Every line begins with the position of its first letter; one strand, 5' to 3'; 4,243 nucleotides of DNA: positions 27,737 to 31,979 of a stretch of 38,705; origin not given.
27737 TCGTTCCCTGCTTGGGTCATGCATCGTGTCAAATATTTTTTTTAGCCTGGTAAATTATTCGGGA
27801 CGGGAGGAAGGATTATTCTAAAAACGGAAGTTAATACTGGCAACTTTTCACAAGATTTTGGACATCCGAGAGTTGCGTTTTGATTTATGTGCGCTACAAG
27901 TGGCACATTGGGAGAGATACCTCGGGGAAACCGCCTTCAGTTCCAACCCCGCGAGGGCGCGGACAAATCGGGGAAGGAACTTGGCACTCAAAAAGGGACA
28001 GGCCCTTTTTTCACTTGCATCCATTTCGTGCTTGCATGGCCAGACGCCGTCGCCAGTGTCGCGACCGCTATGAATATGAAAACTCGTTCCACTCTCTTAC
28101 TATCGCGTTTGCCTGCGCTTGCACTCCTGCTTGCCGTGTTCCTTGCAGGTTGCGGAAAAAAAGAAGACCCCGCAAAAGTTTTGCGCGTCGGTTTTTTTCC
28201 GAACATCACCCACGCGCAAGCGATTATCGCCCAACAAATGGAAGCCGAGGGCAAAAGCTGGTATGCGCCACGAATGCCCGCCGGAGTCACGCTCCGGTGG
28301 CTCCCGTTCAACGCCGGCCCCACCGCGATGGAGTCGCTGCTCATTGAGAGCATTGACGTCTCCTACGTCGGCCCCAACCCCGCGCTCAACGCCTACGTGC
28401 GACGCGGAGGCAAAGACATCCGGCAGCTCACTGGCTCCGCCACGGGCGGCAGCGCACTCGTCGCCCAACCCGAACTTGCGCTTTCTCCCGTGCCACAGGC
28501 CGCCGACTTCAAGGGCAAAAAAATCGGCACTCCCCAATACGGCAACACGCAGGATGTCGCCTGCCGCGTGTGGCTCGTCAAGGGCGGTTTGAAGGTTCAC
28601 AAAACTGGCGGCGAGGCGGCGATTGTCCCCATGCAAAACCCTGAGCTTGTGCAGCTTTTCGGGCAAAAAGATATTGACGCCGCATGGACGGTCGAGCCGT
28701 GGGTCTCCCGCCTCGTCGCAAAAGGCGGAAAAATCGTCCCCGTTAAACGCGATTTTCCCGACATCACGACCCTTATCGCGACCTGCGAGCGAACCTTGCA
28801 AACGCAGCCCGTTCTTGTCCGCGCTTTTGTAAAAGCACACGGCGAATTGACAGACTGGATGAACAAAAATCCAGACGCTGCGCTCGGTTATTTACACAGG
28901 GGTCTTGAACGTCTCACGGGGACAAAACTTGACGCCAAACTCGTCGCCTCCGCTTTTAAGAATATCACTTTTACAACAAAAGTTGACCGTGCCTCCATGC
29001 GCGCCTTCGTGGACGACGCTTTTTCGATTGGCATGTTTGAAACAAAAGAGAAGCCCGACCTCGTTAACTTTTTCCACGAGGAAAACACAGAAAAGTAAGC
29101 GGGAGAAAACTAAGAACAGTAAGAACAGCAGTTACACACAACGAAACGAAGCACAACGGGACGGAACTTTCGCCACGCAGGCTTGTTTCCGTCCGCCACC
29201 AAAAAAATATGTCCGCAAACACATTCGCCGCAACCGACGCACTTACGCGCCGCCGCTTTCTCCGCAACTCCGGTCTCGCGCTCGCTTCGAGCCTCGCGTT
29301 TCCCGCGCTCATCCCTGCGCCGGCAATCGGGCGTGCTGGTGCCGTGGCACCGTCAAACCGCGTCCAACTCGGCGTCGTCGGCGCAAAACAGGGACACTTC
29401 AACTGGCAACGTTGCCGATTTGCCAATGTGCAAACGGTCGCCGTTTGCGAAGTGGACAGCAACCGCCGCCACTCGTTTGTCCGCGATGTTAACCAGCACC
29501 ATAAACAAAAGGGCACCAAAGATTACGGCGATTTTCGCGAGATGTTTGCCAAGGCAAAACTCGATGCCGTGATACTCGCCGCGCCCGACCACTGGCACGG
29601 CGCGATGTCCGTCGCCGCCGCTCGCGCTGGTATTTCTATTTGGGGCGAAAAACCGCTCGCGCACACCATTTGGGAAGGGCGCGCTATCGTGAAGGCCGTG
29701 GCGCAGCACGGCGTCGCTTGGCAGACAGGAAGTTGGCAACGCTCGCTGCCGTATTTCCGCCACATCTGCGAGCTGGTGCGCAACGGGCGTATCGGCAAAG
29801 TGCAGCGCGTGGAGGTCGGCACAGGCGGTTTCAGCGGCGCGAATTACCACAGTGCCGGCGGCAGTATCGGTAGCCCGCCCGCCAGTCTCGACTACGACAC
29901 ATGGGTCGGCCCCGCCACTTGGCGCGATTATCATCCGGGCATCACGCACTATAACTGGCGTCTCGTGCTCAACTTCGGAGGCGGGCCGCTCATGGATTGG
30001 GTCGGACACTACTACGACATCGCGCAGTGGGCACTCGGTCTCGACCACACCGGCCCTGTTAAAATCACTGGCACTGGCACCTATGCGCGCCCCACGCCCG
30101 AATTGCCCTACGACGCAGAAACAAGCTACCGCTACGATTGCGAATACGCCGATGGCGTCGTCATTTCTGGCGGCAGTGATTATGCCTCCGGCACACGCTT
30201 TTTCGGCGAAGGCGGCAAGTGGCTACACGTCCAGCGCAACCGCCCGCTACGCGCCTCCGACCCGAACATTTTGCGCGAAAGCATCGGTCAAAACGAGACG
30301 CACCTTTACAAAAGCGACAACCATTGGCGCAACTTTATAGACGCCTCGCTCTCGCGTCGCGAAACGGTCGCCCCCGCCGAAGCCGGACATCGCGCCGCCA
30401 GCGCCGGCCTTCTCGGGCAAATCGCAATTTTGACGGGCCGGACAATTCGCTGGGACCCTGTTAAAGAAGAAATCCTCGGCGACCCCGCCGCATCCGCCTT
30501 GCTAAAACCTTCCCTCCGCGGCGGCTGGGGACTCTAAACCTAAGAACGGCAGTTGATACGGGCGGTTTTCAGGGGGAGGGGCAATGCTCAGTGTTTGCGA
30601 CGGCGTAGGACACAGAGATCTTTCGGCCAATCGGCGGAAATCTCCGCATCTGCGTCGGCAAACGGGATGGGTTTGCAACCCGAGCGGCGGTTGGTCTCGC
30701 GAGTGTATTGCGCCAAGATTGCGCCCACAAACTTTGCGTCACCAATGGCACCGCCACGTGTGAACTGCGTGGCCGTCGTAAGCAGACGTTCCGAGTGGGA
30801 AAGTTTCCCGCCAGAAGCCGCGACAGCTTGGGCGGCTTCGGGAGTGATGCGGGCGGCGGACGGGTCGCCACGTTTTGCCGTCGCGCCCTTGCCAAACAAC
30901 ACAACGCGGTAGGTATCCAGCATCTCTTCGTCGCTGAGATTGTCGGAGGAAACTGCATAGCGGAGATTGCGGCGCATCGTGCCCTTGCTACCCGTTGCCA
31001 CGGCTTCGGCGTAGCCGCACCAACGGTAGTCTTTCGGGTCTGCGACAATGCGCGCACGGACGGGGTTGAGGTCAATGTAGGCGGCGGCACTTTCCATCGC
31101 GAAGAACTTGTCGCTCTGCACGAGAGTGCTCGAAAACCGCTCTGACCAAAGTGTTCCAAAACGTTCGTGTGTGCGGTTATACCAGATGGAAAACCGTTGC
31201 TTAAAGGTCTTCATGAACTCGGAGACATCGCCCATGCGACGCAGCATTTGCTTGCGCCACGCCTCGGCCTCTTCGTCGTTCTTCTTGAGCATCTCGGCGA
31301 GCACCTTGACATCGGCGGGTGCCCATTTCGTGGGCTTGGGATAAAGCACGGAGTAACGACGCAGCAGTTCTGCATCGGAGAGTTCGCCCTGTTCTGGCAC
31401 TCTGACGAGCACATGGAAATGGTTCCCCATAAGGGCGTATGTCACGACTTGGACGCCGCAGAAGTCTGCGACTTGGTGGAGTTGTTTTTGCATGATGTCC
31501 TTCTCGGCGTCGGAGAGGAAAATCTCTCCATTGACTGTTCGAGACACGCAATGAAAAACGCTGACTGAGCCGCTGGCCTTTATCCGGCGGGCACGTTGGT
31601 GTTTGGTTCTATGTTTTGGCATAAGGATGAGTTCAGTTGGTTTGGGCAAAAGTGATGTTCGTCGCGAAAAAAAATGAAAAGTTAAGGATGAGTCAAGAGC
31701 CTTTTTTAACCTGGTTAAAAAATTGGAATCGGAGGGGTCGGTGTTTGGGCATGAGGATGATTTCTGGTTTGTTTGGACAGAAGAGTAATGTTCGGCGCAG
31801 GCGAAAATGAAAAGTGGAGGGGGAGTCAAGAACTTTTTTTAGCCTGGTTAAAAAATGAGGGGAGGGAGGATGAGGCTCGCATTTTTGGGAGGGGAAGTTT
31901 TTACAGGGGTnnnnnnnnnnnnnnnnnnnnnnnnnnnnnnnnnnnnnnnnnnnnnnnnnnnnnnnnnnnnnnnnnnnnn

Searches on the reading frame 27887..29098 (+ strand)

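Call 31: search_protein_families(library=pfam, proteins=[window:27887-29098:+], max_evalue=0.01)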
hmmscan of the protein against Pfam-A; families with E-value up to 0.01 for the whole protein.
window:27887-29098:+ (403 aa): 2 families
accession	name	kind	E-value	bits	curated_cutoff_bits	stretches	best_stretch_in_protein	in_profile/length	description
PF13379.11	NMT1_2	-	4.7e-27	95.8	24.7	1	95-330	4-242/252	NMT1-like family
PF09084.16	NMT1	-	2e-08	34.8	20.5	1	200-332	83-216/216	NMT1/THI5 like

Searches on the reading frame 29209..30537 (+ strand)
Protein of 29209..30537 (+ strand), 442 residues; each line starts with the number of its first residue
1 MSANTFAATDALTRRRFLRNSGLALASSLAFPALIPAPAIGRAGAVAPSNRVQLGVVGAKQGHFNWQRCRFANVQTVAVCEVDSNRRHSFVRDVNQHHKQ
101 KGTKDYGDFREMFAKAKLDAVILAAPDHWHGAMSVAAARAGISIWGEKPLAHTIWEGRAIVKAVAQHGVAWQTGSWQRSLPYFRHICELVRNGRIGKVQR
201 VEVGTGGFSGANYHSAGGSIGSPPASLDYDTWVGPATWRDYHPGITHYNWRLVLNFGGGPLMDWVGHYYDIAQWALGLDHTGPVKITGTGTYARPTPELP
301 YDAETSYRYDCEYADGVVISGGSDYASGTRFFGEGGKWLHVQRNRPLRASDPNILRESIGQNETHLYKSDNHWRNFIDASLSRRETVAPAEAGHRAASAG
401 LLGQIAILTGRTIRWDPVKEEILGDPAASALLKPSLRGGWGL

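Call 31: search_protein_families(library=pfam, proteins=[window:29209-30537:+], max_evalue=0.01)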
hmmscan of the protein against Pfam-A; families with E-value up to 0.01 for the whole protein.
window:29209-30537:+ (442 aa): 4 families
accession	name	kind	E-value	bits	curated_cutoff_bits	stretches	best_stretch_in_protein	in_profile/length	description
PF19051.5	GFO_IDH_MocA_C2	-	1.1e-23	84.6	23.3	1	186-440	8-252/254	Oxidoreductase family, C-terminal alpha/beta domain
PF01408.29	GFO_IDH_MocA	-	1e-12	49.2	24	1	54-173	3-118/120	Oxidoreductase family, NAD-binding Rossmann fold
PF22725.1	GFO_IDH_MocA_C3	-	2.4e-09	37.7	27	1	237-321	22-100/124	GFO/IDH/MocA C-terminal domain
PF02894.22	GFO_IDH_MocA_C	-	6.2e-05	23.3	22.9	1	189-319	3-97/218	Oxidoreductase family, C-terminal alpha/beta domain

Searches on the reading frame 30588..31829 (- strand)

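Call 31: search_protein_families(library=pfam, proteins=[window:30588-31829:-], max_evalue=0.01)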
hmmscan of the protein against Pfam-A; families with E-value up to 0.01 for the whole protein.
window:30588-31829:- (413 aa): 1 family
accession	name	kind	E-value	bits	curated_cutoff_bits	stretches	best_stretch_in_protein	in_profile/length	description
PF01797.21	Y1_Tnp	-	2.5e-08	34.5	23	1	92-152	7-67/121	Transposase IS200 like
